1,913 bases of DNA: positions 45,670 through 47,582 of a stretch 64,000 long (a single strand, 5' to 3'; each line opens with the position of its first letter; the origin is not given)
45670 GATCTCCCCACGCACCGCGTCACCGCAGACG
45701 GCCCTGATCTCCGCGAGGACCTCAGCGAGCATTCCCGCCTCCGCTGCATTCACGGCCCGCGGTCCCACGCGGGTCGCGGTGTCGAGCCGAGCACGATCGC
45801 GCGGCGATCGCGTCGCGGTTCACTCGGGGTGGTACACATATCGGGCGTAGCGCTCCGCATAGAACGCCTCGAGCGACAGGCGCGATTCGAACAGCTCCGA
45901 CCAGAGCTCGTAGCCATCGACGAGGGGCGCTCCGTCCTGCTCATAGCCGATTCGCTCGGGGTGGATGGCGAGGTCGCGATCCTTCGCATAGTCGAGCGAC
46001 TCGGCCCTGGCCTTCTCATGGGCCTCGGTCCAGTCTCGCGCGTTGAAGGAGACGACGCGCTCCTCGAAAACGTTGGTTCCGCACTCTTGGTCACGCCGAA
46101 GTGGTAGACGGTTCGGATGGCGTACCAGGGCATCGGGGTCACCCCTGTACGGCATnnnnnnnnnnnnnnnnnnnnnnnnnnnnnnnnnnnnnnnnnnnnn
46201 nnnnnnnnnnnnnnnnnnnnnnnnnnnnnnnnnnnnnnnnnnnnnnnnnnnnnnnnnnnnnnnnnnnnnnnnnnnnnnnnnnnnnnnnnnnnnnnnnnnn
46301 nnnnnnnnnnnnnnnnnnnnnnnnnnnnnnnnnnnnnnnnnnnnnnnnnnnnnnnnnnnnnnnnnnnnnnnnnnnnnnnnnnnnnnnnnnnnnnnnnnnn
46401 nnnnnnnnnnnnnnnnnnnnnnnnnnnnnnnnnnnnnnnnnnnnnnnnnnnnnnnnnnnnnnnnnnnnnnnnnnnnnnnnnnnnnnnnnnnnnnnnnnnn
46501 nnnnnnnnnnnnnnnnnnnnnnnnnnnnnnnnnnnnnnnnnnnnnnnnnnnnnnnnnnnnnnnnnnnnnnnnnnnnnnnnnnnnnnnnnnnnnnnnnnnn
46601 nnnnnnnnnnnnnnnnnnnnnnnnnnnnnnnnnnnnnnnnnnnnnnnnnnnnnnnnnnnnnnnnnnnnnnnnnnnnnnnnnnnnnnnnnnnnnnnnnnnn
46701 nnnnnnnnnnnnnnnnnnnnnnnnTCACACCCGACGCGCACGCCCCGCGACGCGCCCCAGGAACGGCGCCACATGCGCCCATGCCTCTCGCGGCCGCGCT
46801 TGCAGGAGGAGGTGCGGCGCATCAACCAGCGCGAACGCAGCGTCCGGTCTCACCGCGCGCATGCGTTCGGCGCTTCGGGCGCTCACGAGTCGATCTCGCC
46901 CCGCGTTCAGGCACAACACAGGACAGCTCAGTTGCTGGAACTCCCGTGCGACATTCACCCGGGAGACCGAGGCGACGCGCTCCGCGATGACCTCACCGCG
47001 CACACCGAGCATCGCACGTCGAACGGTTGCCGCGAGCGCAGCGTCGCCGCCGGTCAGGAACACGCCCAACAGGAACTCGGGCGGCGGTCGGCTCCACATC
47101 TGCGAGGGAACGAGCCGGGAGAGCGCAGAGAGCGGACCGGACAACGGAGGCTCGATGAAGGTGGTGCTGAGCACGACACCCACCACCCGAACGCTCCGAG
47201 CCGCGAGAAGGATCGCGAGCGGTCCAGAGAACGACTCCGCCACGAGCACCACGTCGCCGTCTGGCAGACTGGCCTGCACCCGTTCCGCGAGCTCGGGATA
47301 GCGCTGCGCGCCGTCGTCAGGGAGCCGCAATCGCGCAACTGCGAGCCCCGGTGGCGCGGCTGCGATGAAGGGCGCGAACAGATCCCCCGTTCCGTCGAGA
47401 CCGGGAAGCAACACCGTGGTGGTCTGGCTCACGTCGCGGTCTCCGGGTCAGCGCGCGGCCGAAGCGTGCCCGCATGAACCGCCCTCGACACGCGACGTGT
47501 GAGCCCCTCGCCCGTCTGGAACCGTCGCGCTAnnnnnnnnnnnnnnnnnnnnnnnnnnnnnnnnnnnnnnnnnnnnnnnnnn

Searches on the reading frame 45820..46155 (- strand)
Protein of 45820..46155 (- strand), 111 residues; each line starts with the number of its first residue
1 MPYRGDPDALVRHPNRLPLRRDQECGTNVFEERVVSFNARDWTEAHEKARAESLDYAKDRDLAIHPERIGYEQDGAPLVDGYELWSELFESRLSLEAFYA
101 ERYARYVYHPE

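Call 14: search_protein_families(library=pfam, max_evalue=0.01, proteins=[window:45820-46155:-])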
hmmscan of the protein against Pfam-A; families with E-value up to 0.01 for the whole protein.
window:45820-46155:- (111 aa): 1 family
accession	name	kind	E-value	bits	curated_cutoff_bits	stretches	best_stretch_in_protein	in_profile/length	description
PF14119.11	DUF4288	-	0.0039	17.9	27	1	27-53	18-44/84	Domain of unknown function (DUF4288)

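Call 40: search_protein_families(library=padloc, max_evalue=0.01, proteins=[window:45820-46155:-])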
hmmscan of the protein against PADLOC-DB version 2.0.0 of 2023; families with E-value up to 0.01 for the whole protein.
window:45820-46155:- (111 aa): 0 families

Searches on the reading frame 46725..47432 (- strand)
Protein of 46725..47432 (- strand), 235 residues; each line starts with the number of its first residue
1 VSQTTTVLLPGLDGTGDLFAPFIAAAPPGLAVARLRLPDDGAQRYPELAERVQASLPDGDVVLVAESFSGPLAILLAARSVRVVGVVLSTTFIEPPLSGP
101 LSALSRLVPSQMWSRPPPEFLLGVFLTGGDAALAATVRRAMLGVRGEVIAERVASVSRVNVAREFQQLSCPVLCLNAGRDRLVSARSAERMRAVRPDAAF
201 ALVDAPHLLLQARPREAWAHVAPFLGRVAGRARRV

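Call 14: search_protein_families(library=pfam, max_evalue=0.01, proteins=[window:46725-47432:-])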
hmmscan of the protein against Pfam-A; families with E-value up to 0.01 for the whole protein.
window:46725-47432:- (235 aa): 3 families
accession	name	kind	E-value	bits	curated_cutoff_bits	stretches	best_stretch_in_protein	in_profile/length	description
PF00561.26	Abhydrolase_1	-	0.00023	21.4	25.8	0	46-98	56-108/245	alpha/beta hydrolase fold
PF12146.15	Hydrolase_4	-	0.00053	19.8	27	1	48-191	65-213/239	Serine aminopeptidase, S33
PF25392.1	MS_channel_TM1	-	0.007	16.8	27.1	0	29-62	21-54/79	Mechanosensitive ion channel, transmembrane helix 1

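Call 40: search_protein_families(library=padloc, max_evalue=0.01, proteins=[window:46725-47432:-])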
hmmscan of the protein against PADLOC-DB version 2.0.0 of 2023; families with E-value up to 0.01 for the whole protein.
window:46725-47432:- (235 aa): 0 families

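Call 61: search_protein_families(library=ncbifam, max_evalue=0.01, proteins=[window:46725-47432:-])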
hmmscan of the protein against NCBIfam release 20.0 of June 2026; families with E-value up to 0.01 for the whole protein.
window:46725-47432:- (235 aa): 3 families
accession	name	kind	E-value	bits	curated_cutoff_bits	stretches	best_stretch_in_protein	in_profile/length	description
NF051487.1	bifunc_PcaCD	exception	0.00074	18.7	430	1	131-225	316-411/413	bifunctional 4-carboxymuconolactone decarboxylase/3-oxoadipate enol-lactonase PcaCD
NF051488.1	bifunc_PcaDC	exception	0.0016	17.6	390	1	136-227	159-252/375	bifunctional 3-oxoadipate enol-lactonase/4-carboxymuconolactone decarboxylase PcaDC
TIGR01738.1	bioH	equivalog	0.0039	16.9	206.95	1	150-200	169-219/245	pimeloyl-ACP methyl ester esterase BioH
